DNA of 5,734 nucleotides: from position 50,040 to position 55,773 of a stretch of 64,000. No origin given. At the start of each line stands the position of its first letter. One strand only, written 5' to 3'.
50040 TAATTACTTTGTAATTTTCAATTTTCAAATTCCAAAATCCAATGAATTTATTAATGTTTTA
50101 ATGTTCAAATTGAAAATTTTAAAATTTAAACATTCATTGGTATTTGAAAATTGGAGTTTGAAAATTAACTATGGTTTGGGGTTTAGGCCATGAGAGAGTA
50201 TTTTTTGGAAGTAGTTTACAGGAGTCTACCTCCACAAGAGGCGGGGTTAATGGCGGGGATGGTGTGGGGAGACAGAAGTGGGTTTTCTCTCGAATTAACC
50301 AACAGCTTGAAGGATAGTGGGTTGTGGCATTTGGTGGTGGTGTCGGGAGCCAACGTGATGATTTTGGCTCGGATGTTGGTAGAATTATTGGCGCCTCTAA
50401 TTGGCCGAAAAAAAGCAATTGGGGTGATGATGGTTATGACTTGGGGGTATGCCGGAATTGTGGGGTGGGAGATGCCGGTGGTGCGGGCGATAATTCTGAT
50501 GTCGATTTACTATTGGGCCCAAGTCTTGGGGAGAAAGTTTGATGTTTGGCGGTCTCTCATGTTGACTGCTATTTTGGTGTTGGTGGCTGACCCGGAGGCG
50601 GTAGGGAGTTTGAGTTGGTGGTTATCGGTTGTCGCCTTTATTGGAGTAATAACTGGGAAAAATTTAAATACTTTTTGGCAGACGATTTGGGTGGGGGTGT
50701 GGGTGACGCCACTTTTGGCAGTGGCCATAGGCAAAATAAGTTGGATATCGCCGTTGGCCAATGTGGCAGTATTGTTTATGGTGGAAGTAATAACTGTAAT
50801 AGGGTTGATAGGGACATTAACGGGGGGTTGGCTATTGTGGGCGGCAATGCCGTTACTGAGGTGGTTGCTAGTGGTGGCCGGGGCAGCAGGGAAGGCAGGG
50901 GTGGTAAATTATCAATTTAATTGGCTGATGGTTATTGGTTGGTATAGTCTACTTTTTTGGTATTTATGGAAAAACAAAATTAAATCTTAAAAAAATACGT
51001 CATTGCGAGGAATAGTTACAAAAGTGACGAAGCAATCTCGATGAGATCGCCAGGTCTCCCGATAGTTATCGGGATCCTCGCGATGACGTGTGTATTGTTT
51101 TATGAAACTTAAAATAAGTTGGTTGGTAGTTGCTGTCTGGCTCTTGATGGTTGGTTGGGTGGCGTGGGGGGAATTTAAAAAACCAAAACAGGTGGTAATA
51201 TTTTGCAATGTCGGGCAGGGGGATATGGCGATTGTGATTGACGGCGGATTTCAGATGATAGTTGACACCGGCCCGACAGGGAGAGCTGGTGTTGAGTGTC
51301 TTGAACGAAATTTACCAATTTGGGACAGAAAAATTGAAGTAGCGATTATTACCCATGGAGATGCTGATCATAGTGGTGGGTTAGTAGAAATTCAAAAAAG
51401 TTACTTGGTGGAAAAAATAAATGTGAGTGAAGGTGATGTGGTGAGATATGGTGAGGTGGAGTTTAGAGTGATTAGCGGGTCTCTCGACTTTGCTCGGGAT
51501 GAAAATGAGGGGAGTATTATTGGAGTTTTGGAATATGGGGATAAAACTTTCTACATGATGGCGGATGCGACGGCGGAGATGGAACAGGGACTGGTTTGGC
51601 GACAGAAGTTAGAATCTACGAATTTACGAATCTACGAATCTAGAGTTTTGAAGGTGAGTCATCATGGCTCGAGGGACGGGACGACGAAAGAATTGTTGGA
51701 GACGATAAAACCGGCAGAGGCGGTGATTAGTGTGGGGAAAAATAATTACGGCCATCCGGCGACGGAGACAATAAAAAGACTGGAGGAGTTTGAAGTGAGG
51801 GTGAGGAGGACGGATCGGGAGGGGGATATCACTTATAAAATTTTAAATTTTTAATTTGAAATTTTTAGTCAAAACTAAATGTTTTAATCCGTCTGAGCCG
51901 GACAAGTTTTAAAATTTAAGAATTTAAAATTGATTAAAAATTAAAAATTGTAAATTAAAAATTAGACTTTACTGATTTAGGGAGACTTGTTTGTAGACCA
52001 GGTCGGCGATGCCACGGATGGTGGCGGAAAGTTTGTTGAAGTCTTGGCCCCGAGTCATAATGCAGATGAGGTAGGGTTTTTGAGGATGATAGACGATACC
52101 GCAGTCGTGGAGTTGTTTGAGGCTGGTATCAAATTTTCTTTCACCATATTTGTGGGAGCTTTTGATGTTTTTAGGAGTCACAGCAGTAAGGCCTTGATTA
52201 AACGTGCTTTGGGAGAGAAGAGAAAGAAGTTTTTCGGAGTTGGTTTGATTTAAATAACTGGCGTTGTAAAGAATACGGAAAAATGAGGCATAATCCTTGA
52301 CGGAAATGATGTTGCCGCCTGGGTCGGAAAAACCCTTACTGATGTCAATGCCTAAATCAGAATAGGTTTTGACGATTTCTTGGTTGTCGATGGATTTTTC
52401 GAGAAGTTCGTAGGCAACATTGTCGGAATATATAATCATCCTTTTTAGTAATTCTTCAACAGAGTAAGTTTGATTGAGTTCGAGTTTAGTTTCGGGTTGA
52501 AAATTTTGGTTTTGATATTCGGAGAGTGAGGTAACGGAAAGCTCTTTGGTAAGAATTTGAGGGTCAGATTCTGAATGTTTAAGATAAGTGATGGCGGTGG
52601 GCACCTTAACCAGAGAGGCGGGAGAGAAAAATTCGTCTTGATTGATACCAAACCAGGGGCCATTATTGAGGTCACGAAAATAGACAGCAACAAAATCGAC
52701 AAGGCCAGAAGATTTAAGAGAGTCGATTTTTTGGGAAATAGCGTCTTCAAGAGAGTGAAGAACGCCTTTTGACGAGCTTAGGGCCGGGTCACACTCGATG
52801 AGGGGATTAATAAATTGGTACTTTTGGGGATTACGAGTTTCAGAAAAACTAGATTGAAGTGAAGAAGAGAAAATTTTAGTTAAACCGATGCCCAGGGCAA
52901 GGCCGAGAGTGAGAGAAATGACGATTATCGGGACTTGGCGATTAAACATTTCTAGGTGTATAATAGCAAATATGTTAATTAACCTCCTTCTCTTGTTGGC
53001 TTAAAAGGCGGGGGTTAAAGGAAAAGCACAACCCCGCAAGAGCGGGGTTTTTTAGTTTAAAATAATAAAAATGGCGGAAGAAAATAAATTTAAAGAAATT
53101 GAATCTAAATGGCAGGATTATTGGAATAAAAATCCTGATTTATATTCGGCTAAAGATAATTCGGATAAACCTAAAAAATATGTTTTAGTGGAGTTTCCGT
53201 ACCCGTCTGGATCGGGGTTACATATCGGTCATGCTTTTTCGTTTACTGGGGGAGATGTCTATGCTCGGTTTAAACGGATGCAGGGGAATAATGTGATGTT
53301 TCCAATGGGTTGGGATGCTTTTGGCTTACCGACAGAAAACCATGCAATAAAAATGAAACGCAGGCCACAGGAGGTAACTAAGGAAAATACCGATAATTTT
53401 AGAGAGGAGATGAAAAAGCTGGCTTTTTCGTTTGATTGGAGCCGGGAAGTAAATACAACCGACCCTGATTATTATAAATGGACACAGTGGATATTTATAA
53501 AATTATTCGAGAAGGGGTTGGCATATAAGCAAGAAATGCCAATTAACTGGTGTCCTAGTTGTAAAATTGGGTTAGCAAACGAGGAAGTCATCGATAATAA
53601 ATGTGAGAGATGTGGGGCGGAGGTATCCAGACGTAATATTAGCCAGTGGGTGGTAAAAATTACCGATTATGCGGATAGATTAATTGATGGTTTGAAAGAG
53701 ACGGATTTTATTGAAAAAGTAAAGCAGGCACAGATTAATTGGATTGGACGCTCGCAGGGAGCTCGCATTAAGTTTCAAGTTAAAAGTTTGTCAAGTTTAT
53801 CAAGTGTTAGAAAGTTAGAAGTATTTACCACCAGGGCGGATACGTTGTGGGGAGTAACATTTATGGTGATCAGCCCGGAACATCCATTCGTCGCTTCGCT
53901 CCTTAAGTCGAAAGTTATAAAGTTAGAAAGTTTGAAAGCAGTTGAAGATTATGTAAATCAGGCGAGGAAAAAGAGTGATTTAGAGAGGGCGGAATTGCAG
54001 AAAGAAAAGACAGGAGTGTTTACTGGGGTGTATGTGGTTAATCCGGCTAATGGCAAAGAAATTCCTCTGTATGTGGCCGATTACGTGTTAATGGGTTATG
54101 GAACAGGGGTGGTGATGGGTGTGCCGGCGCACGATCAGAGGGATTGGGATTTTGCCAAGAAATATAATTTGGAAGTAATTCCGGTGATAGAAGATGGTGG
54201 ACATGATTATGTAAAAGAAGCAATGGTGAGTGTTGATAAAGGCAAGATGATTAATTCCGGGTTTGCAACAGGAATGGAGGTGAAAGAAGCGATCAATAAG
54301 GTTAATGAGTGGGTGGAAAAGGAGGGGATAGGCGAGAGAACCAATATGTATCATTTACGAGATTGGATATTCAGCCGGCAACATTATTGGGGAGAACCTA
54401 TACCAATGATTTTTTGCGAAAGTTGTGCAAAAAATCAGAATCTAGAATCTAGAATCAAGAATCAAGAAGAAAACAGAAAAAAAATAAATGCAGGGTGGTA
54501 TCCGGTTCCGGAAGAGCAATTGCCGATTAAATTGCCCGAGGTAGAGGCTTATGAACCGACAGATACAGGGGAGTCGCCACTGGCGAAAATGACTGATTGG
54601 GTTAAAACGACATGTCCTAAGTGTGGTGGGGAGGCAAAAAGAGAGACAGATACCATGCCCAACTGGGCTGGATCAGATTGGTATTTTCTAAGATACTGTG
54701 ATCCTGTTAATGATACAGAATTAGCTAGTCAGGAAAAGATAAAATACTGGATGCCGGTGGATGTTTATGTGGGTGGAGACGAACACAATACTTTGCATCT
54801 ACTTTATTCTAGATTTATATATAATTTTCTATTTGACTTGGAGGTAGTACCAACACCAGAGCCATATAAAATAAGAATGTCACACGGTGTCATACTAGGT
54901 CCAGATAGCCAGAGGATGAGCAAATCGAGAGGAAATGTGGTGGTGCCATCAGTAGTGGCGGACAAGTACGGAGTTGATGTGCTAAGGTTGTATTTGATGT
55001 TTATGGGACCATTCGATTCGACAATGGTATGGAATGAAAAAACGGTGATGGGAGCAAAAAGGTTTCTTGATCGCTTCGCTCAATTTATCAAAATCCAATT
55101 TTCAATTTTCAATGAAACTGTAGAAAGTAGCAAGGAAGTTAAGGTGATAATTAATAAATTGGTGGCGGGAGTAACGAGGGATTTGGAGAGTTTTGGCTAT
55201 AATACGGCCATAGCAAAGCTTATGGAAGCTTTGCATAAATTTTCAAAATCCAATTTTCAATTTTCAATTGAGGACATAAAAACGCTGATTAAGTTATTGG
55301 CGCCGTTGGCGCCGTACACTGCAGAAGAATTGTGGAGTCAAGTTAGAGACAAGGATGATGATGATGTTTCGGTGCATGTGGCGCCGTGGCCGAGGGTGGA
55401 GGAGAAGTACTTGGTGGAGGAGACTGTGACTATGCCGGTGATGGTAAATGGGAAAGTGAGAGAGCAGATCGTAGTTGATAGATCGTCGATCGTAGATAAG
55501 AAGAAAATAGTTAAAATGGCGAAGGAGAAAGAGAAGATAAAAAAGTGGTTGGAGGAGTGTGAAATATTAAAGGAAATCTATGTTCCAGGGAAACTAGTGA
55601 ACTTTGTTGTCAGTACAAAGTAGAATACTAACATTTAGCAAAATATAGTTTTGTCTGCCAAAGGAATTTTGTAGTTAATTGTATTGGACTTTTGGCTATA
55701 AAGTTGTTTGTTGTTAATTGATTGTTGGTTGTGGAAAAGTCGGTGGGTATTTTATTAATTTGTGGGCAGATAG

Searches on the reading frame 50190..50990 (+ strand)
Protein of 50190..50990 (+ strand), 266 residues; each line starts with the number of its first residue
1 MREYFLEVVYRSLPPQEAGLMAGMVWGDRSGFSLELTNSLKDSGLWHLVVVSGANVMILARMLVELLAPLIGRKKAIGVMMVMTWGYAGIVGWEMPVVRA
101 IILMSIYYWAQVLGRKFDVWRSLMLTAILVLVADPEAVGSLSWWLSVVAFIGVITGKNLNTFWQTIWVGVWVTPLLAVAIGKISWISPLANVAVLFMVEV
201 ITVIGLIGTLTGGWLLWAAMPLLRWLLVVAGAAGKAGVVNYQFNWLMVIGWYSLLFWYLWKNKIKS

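Call 46: search_protein_families(library=pfam, proteins=[window:50190-50990:+], max_evalue=0.0001)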
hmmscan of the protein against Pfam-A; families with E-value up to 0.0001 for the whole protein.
window:50190-50990:+ (266 aa): 1 family
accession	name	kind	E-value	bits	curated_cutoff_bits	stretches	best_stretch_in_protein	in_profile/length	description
PF03772.21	Competence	-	1.2e-34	120.3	23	1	24-260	1-265/270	Competence protein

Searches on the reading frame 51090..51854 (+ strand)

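Call 46: search_protein_families(library=pfam, proteins=[window:51090-51854:+], max_evalue=0.0001)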
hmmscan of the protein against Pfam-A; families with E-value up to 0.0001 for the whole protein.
window:51090-51854:+ (254 aa): 1 family
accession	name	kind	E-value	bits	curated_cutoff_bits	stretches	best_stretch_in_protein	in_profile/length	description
PF00753.33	Lactamase_B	-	4.5e-15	56.5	22.7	1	41-116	3-78/196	Metallo-beta-lactamase superfamily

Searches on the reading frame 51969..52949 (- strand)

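Call 46: search_protein_families(library=pfam, proteins=[window:51969-52949:-], max_evalue=0.0001)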
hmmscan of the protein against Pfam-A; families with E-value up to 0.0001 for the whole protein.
window:51969-52949:- (326 aa): 1 family
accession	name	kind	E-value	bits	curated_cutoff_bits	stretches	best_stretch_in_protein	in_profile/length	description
PF13354.11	Beta-lactamase2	-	1e-37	130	22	1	89-299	2-214/214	Beta-lactamase enzyme family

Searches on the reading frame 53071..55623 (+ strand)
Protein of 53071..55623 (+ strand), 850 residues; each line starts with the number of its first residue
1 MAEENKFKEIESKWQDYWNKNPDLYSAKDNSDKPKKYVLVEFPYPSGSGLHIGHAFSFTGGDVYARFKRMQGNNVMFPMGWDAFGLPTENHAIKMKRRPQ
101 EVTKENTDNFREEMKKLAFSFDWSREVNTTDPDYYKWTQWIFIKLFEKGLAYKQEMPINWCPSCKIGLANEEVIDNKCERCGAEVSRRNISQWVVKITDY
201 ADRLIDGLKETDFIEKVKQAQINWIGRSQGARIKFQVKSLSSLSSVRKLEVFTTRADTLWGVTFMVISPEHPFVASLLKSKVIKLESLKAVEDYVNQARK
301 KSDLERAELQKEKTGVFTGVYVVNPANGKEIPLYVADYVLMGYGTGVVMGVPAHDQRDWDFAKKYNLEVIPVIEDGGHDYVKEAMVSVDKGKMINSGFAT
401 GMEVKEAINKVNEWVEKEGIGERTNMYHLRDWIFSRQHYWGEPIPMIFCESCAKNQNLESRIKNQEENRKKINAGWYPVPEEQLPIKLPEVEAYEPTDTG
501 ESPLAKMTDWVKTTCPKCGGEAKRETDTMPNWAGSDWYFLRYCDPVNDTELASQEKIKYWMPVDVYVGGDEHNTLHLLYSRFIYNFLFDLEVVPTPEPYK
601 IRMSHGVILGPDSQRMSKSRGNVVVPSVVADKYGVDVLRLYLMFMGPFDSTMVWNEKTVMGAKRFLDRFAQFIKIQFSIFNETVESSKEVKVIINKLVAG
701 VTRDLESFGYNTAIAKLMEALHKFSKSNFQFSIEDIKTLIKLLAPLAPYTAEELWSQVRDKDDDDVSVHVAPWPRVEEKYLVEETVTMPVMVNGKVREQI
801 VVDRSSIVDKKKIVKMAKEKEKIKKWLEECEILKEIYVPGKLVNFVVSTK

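Call 47: search_protein_families(library=pfam, proteins=[window:53071-55623:+], max_evalue=0.0001)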
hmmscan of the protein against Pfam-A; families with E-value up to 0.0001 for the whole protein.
window:53071-55623:+ (850 aa): 4 families
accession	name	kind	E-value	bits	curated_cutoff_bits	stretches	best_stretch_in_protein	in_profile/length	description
PF13603.12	tRNA-synt_1_2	-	1.9e-64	217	25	1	223-415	2-184/185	Leucyl-tRNA synthetase, editing domain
PF00133.28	tRNA-synt_1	-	3.2e-49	168.2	22.7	2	14-224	2-224/414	tRNA synthetases class I (I, L, M and V)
PF09334.17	tRNA-synt_1g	-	2.4e-32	112.6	20.1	2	38-187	3-148/391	tRNA synthetases class I (M)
PF08264.19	Anticodon_1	-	2e-17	63.9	25.1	1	694-805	8-141/148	Anticodon-binding domain of tRNA ligase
